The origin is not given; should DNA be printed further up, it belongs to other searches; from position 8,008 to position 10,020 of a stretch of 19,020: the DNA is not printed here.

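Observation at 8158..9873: Tat-exported vanadium-haloperoxidase-family enzyme next to WS/DGAT and acpS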

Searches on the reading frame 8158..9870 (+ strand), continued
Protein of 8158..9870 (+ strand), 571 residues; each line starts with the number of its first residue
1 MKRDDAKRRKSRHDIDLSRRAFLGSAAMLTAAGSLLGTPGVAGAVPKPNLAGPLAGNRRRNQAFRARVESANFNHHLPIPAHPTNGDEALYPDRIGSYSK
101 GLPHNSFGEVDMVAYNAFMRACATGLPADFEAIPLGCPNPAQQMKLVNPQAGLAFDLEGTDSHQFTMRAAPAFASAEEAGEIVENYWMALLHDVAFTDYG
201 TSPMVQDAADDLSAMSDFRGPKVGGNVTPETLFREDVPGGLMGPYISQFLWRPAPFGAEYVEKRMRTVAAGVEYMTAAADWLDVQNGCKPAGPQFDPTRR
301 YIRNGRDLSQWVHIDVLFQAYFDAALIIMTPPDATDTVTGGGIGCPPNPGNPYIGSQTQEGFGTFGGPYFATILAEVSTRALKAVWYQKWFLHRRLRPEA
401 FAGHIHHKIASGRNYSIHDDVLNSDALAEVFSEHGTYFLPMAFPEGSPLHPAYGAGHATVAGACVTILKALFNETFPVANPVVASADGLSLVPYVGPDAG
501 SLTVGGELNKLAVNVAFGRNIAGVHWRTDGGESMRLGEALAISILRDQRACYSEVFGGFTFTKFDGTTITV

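Call 12: find_homologous_proteins(query=window:8158-9870:+, max_evalue=0.00001)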
Query window:8158-9870:+ (571 aa): 7992 proteins with E <= 0.00001 among 8000 candidates; the best 120 are listed.
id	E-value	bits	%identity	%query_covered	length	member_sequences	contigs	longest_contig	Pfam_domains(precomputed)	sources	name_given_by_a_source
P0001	0.0e+0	1330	100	100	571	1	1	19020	PF22778.4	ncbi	-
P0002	0.0e+0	1269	95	100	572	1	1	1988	PF22778.4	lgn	-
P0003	0.0e+0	1185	89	100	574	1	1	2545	PF22778.4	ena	-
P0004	0.0e+0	1035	77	100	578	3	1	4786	PF22778.4,PF01569.28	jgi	-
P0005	3.3e-256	870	67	98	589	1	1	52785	PF22778.4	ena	-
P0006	3.9e-251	853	68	97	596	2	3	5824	PF22778.4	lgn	-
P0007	6.1e-245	833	65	99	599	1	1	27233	PF22778.4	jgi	jgi:hypothetical protein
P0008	1.6e-244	831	66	93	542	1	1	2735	PF22778.4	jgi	jgi:hypothetical protein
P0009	2.3e-244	831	69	91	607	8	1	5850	PF22778.4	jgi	jgi:hypothetical protein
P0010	8.1e-243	826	65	97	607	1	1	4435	PF22778.4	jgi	jgi:hypothetical protein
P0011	3.3e-242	824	65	99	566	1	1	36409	PF22778.4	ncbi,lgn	-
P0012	2.3e-241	821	65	97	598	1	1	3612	PF22778.4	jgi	jgi:hypothetical protein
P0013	2.8e-241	821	66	97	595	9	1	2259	PF22778.4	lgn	-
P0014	1.8e-240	818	67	91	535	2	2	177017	PF22778.4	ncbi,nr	ncbi:MAG: vanadium-dependent haloperoxidase [Planctomycetes bacterium]|nr:vanadium-dependent haloper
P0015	1.2e-238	812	63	96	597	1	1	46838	PF22778.4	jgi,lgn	jgi:hypothetical protein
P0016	1.1e-237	809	63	97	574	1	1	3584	PF22778.4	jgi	jgi:hypothetical protein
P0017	2.4e-237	808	63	97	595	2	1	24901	PF22778.4,PF01569.28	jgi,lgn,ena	-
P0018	1.2e-236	805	63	98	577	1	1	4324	PF22778.4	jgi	jgi:hypothetical protein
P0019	1.3e-236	805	65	91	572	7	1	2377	PF22778.4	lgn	-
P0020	6.0e-236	803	64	93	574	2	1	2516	PF22778.4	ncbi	-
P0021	8.0e-236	803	66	91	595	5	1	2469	PF22778.4,PF01569.28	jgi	-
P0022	3.7e-235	800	64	97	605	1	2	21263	PF22778.4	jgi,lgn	jgi:hypothetical protein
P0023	1.3e-234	799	63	97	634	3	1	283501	PF22778.4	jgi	jgi:hypothetical protein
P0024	3.6e-234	797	63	97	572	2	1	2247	PF22778.4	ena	-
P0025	3.6e-234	797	62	94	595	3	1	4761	PF22778.4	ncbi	-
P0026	4.8e-233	794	65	97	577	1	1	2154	PF22778.4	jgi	-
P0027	7.3e-233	793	63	97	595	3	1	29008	PF22778.4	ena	-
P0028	9.1e-233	793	67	87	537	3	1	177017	PF22778.4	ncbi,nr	ncbi:MAG: vanadium-dependent haloperoxidase [Planctomycetes bacterium]|nr:vanadium-dependent haloper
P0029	1.0e-232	792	61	100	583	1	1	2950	PF22778.4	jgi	-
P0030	1.4e-232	792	62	99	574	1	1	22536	PF22778.4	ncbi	-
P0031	2.4e-232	791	63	97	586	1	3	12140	PF22778.4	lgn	-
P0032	7.8e-232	790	62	100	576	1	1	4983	PF22778.4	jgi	jgi:hypothetical protein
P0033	1.0e-231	789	67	91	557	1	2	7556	PF22778.4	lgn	-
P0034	1.2e-231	789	65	93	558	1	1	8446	PF22778.4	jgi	jgi:hypothetical protein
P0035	1.6e-231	788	62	97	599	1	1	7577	PF22778.4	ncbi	ncbi:MAG: vanadium-dependent haloperoxidase [Terriglobales bacterium]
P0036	2.3e-231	788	62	99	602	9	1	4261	PF22778.4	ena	-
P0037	2.6e-231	788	64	91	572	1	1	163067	PF22778.4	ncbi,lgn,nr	ncbi:MAG TPA: vanadium-dependent haloperoxidase [Candidatus Xenobia bacterium]|nr:vanadium-dependent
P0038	2.8e-231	788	61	99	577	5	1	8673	PF22778.4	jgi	jgi:hypothetical protein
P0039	3.4e-231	787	63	97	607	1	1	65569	PF22778.4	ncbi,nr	ncbi:MAG TPA: vanadium-dependent haloperoxidase [Gammaproteobacteria bacterium]|nr:vanadium-dependen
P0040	4.2e-231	787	64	95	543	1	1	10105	PF22778.4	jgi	jgi:hypothetical protein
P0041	2.1e-230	785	77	77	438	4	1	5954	PF22778.4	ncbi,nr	ncbi:MAG: phosphoesterase [Deltaproteobacteria bacterium RBG_13_65_10]|nr:MAG: phosphoesterase [Delt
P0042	4.1e-230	784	61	99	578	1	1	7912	PF22778.4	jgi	jgi:hypothetical protein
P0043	6.0e-230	783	63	97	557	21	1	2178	PF22778.4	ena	-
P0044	1.2e-229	782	61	97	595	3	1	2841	PF22778.4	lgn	-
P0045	1.6e-229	782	61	97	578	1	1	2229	PF22778.4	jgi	jgi:hypothetical protein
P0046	2.3e-229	781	63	99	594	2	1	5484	PF22778.4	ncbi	-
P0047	4.1e-229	781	63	97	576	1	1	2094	PF22778.4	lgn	-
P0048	4.8e-229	780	63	94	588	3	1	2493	PF22778.4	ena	-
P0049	9.4e-229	779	62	100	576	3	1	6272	PF22778.4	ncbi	-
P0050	1.3e-228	779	66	91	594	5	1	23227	PF22778.4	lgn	-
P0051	1.4e-228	779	61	100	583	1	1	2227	PF22778.4,PF01569.28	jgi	jgi:hypothetical protein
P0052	1.7e-228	778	62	98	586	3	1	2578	PF22778.4,PF01569.28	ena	-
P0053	6.2e-228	777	66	91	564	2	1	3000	PF22778.4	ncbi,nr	ncbi:MAG: vanadium-dependent haloperoxidase [Acidobacteria bacterium]|nr:vanadium-dependent halopero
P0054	7.5e-228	776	65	91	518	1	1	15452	PF22778.4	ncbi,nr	ncbi:MAG: vanadium-dependent haloperoxidase [Acidobacteria bacterium]|nr:vanadium-dependent halopero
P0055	1.0e-227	776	61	98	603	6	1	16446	PF22778.4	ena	-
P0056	1.6e-227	775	62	100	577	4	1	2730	PF22778.4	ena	-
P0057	3.7e-227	774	64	91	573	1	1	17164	PF22778.4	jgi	-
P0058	4.3e-227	774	61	99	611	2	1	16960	PF22778.4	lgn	-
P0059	4.6e-227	774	66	91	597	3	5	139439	PF22778.4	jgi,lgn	-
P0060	7.1e-227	773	62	100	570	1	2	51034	PF22778.4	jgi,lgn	jgi:hypothetical protein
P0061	1.1e-226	772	63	97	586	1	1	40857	PF22778.4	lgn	-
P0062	1.2e-226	772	61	98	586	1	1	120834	PF22778.4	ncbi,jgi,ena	-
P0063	3.1e-226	771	60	100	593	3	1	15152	PF22778.4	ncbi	ncbi:MAG: vanadium-dependent haloperoxidase [Thermodesulfobacteriota bacterium]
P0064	5.3e-226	770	64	97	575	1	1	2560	PF22778.4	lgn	-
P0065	7.6e-226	770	66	90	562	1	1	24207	PF22778.4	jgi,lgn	jgi:membrane-associated phospholipid phosphatase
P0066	9.5e-226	769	63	98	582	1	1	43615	PF22778.4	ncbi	-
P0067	1.2e-225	769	63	96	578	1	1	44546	PF22778.4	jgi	-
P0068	1.4e-225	769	62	100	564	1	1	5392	PF22778.4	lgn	-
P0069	2.1e-225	768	67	91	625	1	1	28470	PF22778.4,PF01569.28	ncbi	-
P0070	2.5e-225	768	62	97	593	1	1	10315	PF22778.4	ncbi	-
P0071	2.7e-225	768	62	98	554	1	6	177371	PF22778.4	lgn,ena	-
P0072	3.9e-225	767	60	99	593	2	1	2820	PF22778.4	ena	-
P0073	5.1e-225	767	61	100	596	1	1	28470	PF22778.4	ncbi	-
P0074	6.8e-225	767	64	91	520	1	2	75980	PF22778.4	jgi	jgi:hypothetical protein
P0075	1.1e-224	766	67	90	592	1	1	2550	PF22778.4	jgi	jgi:hypothetical protein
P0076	1.2e-224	766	66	91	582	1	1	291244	PF22778.4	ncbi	-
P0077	1.2e-224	766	61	97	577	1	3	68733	PF22778.4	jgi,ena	-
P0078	1.3e-224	766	60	99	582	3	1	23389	PF22778.4,PF01569.28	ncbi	-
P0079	1.7e-224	765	61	97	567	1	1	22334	PF22778.4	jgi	jgi:hypothetical protein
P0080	2.6e-224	765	63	96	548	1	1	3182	PF22778.4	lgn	-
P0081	2.8e-224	765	61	97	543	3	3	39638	PF22778.4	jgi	-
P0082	6.1e-224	763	64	90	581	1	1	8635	PF22778.4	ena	-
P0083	9.3e-224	763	61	100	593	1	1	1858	PF22778.4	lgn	-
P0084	1.5e-223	762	66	90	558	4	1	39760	PF22778.4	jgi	-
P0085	1.5e-223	762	60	97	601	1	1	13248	PF22778.4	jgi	-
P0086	2.0e-223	762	62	98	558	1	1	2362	PF22778.4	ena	-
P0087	3.9e-223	761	65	91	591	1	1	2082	PF22778.4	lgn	-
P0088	5.2e-223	760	62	96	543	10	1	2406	PF22778.4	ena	-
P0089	6.0e-223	760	63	91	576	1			PF22778.4,PF01569.28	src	-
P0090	6.4e-223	760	60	100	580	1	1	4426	PF22778.4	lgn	-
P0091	8.2e-223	760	62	97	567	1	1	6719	PF22778.4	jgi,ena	-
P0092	1.0e-222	759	60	97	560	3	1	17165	PF22778.4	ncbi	-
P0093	1.3e-222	759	64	91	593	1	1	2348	PF22778.4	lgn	-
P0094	1.4e-222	759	66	90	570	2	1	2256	PF22778.4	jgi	-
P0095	1.8e-222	759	60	97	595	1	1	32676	PF22778.4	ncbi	-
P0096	2.9e-222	758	61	97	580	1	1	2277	PF22778.4,PF01569.28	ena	-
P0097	3.0e-222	758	60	100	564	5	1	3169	PF22778.4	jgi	-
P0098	5.8e-222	757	60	99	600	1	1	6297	PF22778.4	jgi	jgi:hypothetical protein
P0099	7.6e-222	757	61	97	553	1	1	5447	PF22778.4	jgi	jgi:membrane-associated phospholipid phosphatase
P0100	1.2e-221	756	61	97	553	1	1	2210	PF22778.4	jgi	jgi:hypothetical protein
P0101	2.0e-221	755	62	97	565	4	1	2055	PF22778.4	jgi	-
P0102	2.3e-221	755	60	97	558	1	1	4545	PF22778.4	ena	-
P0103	4.6e-221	754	64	91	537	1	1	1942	PF22778.4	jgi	jgi:hypothetical protein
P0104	4.8e-221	754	61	98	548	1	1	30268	PF22778.4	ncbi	-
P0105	4.8e-221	754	61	97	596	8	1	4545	PF22778.4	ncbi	-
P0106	5.0e-221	754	60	99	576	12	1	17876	PF22778.4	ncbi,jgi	-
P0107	5.3e-221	754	61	97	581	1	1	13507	PF22778.4,PF01569.28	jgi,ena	-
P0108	5.5e-221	754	64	90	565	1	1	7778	PF22778.4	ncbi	-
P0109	7.3e-221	753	63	90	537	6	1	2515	PF22778.4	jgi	jgi:hypothetical protein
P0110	9.1e-221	753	64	90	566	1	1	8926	PF22778.4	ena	-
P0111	1.3e-220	752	59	99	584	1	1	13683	PF22778.4,PF01569.28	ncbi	-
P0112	1.8e-220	752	62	97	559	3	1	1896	PF22778.4,PF01569.28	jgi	jgi:membrane-associated phospholipid phosphatase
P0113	1.8e-220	752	60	99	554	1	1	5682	PF22778.4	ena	-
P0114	2.0e-220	752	64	90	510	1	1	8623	PF22778.4,PF01569.28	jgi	jgi:hypothetical protein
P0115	2.2e-220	752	62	97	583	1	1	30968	PF22778.4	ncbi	-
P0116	4.4e-220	751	61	97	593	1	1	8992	PF22778.4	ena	-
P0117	5.2e-220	750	60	98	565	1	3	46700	PF22778.4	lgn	-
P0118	7.0e-220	750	63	91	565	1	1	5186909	PF22778.4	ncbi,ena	-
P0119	7.3e-220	750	62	91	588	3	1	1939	PF22778.4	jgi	jgi:hypothetical protein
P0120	9.0e-220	750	63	90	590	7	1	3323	PF22778.4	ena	-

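Call 13: find_encoding_contigs(protein=P0001, flank=10000, max_places=3)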
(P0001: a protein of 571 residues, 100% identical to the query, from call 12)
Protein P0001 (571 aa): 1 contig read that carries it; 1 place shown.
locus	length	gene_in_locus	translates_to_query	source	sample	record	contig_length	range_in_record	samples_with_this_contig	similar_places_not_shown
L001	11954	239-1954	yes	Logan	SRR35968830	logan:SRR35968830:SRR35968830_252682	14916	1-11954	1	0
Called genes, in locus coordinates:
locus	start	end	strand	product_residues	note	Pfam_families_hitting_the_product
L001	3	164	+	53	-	?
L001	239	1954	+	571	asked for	PF22778:VCPO_2nd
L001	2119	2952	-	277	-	-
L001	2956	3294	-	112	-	PF25213:HVO_A0261_N (weak), PF01638:HxlR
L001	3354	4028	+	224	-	PF02627:CMD (faint)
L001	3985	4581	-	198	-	PF01965:DJ-1_PfpI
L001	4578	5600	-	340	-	PF01965:DJ-1_PfpI, PF00165:HTH_AraC (weak), PF12833:HTH_18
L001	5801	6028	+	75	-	-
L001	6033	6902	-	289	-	PF01145:Band_7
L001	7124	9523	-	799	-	PF01804:Penicil_amidase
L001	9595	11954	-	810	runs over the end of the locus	PF01804:Penicil_amidase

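Call 26: search_protein_representatives(protein=window:8158-9870:+)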
Query: 571 residues. Proteins with E-value up to 0.001 (for the whole library): 4353; up to 1e-10: 2959; up to 1e-30: 1336. The best 150 are listed.
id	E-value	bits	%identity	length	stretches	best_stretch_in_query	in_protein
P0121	2.0e-189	647.8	58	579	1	17-571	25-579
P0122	2.7e-176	604.4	52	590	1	18-571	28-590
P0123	7.1e-170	583.3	53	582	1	18-571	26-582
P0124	6.7e-160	550.3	52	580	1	26-571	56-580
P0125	1.6e-157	542.5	51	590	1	16-571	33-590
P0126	8.5e-157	540.1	51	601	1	9-569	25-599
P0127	3.6e-155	534.7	53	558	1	16-571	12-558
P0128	6.0e-154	530.7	49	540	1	18-571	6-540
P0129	1.4e-153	529.5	50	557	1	6-571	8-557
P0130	1.3e-151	523.0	50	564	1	11-570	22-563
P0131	1.9e-151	522.4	52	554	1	20-570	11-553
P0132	3.5e-148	511.6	49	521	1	52-571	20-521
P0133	3.5e-146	505.0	51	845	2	142-571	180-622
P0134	1.3e-145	503.2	50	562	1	17-570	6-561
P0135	5.8e-145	501.0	51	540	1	18-570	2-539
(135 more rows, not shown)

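Call 28: predict_structure(alignment_id=A1)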
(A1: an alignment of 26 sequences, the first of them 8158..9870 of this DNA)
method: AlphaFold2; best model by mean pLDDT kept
length: 571 residues; sequences in the alignment: 26
mean_pLDDT: 73.5   pTM: 0.77
mean pLDDT of the five models: 73.5, 72.7, 68.9, 68.2, 62.8
residues with pLDDT >= 90: 167; 70-90: 208; 50-70: 95; < 50: 101
segments of 3 or more residues with pLDDT < 50: 1-53, 96-99, 149-174, 361-363, 447-452
pLDDT, mean of each block of 10 residues (from residue 1): 35 35 37 31 32 52 57 54 51 50 70 77 72 81 65 37 40 57 91 93 96 89 92 91 94 84 86 81 78 79 90 72 92 88 86 63 65 83 63 63 87 83 94 91 60 67 93 93 94 93 96 84 74 83 80 73 93 84
secondary structure, 60 per line:
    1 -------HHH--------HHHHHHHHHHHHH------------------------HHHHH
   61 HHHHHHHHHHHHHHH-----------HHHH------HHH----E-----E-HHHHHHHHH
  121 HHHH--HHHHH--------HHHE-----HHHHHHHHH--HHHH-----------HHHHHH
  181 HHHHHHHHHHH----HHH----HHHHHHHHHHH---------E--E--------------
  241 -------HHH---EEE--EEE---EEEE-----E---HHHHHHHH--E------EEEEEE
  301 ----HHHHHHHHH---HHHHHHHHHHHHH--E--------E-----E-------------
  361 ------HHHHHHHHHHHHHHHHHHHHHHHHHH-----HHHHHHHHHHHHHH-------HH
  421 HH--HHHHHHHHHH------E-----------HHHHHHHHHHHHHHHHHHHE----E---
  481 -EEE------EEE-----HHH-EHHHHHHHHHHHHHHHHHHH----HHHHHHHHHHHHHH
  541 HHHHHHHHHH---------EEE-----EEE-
elements in order: H19-31 H56-75 H87-90 H112-124 H127-131 H149-157 H160-163 H175-191 H203-213 E254-256 E259-261 E265-268 H278-285 E295-300 H305-313 H317-329 H367-392 H398-411 H419-422 H425-434 H453-471 E482-484 E491-493 H504-522 H527-550 E560-562 E568-570

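Call 31: fold_search(model_id=the predicted structure, library=pdb)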
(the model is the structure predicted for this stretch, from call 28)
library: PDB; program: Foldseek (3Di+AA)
matches with E <= 10: 86; with E <= 0.001: 12
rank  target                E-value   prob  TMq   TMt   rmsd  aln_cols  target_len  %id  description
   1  8vh0_A                1.9e-31  1.00  0.76  0.73   4.6       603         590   34  Vanadate-bound Vanadium-dependent Bromoperoxidase from Corallina pilulifera (released 2025-01-15)
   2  1up8_A                3.7e-31  1.00  0.75  0.72   5.3       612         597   35  Recombinant vanadium-dependent bromoperoxidase from red algae Corallina pilulifera (released 2003-09-30)
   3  5aa6_A                5.2e-31  1.00  0.78  0.76   6.1       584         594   31  Homohexameric Structure of the second Vanadate-Dependent Bromoperoxidase (AnII) from Ascophyllum nodosum (released 2016-08-03)
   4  7qvw_AAA              6.6e-31  1.00  0.76  0.73   4.8       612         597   35  R396W mutant of the vanadium-dependent bromoperoxidase from Corallina pilulifera (released 2023-02-01)
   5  5aa6_B                1.8e-30  1.00  0.77  0.74   6.3       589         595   30  Homohexameric Structure of the second Vanadate-Dependent Bromoperoxidase (AnII) from Ascophyllum nodosum (released 2016-08-03)
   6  7qwi_AAA              2.4e-30  1.00  0.74  0.71   5.4       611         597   34  Vanadate complex of the vanadium-dependent bromoperoxidase from Corallina pilulifera (released 2023-02-01)
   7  1qhb_A                6.0e-30  1.00  0.76  0.73   4.8       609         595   35  VANADIUM BROMOPEROXIDASE FROM RED ALGA CORALLINA OFFICINALIS (released 2000-07-05)
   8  8q21                  9.8e-30  1.00  0.70  0.64   5.7       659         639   31  Crystal structure of Vanadium-dependent haloperoxidase R425S mutant (A. marina) (released 2024-08-14)
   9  1qi9_B                1.4e-29  1.00  0.76  0.78   4.2       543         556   33  X-RAY SIRAS STRUCTURE DETERMINATION OF A VANADIUM-DEPENDENT HALOPEROXIDASE FROM ASCOPHYLLUM NODOSUM AT 2.0 A RESOLUTIO (released 2000-06-10)
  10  1qi9_A                1.9e-29  1.00  0.77  0.79   4.4       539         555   33  X-RAY SIRAS STRUCTURE DETERMINATION OF A VANADIUM-DEPENDENT HALOPEROXIDASE FROM ASCOPHYLLUM NODOSUM AT 2.0 A RESOLUTIO (released 2000-06-10)
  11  5lpc                  2.2e-28  1.00  0.70  0.65   5.7       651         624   32  Crystal structure of Vanadium-dependent Haloperoxidase from A. marina (released 2016-08-24)
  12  8q20                  1.5e-27  1.00  0.70  0.63   5.7       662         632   32  Crystal structure of Vanadium-dependent haloperoxidase R425D mutant (A. marina) (released 2024-08-14)
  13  9l8x_A                1.4e-02  0.47  0.19  0.22  25.9       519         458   13  The crystal structure of Halogenases XhnO11 complex with vanadate (released 2025-12-31)
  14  4usz                  1.9e-02  1.00  0.19  0.25   5.9       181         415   15  Crystal structure of the first bacterial vanadium dependant iodoperoxidase (released 2014-10-08)
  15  4cit                  2.9e-02  1.00  0.19  0.26   6.0       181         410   16  Crystal structure of the first bacterial vanadium dependant iodoperoxidase (released 2014-10-08)
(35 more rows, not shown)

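Call 32: find_related_loci(query=window:8158-9870:+, collection=genome_contigs, flank=10000)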
Query window:8158-9870:+ (571 aa) in genome_contigs; peptide patterns used: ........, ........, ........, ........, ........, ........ (x = any residue, [..] = any of these).
317 stretches matched a pattern; 270 encode a relative of the query (tblastn E <= 1e-3); the best 80 are kept; 79 distinct loci.
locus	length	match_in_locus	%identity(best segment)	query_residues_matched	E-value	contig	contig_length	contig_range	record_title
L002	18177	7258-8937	64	14-571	0e+0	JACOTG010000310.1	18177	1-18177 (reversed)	MAG: Planctomycetota bacterium isolate NC_groundwater_38_Pr7_B-0.1um_65_11 FFV18_Bp1_scaffold_831403, whole genome shotg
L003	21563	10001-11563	66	52-571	0e+0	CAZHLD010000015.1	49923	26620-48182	MAG TPA_asm: uncultured Acidobacteriaceae bacterium isolate SRP119689_co1_173 genome assembly, contig: NODE_761_length_4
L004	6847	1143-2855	63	5-571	0e+0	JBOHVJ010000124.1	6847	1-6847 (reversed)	MAG: Candidatus Binatia bacterium isolate M3-S_metawrap_bin.153 k127_1879305, whole genome shotgun sequence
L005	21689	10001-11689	63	17-571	0e+0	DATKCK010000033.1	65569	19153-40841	MAG TPA_asm: Gammaproteobacteria bacterium isolate SMAG_U14444 k141_317240, whole genome shotgun sequence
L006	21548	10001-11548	66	52-571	0e+0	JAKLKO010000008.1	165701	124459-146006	MAG: Phycisphaerae bacterium isolate MAG.52 MAG.52-NODE_8_length_165701_cov_7.023831, whole genome shotgun sequence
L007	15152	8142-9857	60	1-571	0e+0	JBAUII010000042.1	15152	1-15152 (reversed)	MAG: Thermodesulfobacteriota bacterium isolate MFD09513_ilm_asm_bin6 k127_98796, whole genome shotgun sequence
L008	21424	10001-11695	60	8-571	0e+0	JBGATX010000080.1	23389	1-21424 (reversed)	MAG: Planctomycetota bacterium isolate MAG_AAO_H10.88 AAOH10-88_opera_contig_6827, whole genome shotgun sequence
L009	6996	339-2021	60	9-571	0e+0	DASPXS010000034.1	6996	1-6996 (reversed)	MAG TPA_asm: Haliangiales bacterium isolate SMAG_U11573 k141_686987, whole genome shotgun sequence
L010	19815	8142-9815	59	4-571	0e+0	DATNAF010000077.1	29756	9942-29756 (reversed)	MAG TPA_asm: Terriglobales bacterium isolate SMAG_U11154 k141_3792500, whole genome shotgun sequence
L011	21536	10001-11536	64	59-571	0e+0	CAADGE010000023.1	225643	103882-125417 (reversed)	uncultured planctomycete isolate PLA6.fa.gz genome assembly, contig: k127_1024277, whole genome shotgun sequence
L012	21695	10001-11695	63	12-571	0e+0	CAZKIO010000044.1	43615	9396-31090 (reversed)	MAG TPA_asm: uncultured Planctomycetaceae bacterium isolate SRP287453_co1_19 genome assembly, contig: NODE_1321_length_4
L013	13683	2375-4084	59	5-566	0e+0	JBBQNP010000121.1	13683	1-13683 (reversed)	MAG: Planctomycetota bacterium isolate Co_metawrap_274 Cmw_274_k141_16573205_length_13683_cov_10.9970, whole genome shot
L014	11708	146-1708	63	53-571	0e+0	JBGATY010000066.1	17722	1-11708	MAG: Planctomycetota bacterium isolate MAG_MBR_AS.81 MBRAS-81_NODE_66_length_17722_cov_4.578918, whole genome shotgun se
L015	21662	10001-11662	59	18-571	0e+0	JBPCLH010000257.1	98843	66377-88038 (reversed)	MAG: Bryobacteraceae bacterium isolate TH_ant_mag_73 S1Ck127_4088993_flag_0_multi_7.9993_len_98843, whole genome shotgun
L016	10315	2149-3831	62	17-571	0e+0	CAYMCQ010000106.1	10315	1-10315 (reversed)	MAG TPA_asm: uncultured Verrucomicrobiota bacterium isolate SRP287453_co1_194 genome assembly, contig: NODE_12383_length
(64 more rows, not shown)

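Call 35: find_encoding_contigs(protein=P0004, flank=6000, max_places=2)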
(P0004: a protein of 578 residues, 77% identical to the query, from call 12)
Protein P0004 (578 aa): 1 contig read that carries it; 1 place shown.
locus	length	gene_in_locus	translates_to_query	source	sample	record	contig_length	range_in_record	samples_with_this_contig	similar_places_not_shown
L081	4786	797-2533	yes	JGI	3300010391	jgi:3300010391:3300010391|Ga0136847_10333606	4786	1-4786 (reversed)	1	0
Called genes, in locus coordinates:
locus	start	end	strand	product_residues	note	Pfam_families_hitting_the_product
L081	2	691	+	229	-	?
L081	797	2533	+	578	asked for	PF01569:PAP2 (faint), PF22778:VCPO_2nd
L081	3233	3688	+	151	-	-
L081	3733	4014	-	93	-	PF01638:HxlR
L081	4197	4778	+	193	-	PF02627:CMD (weak)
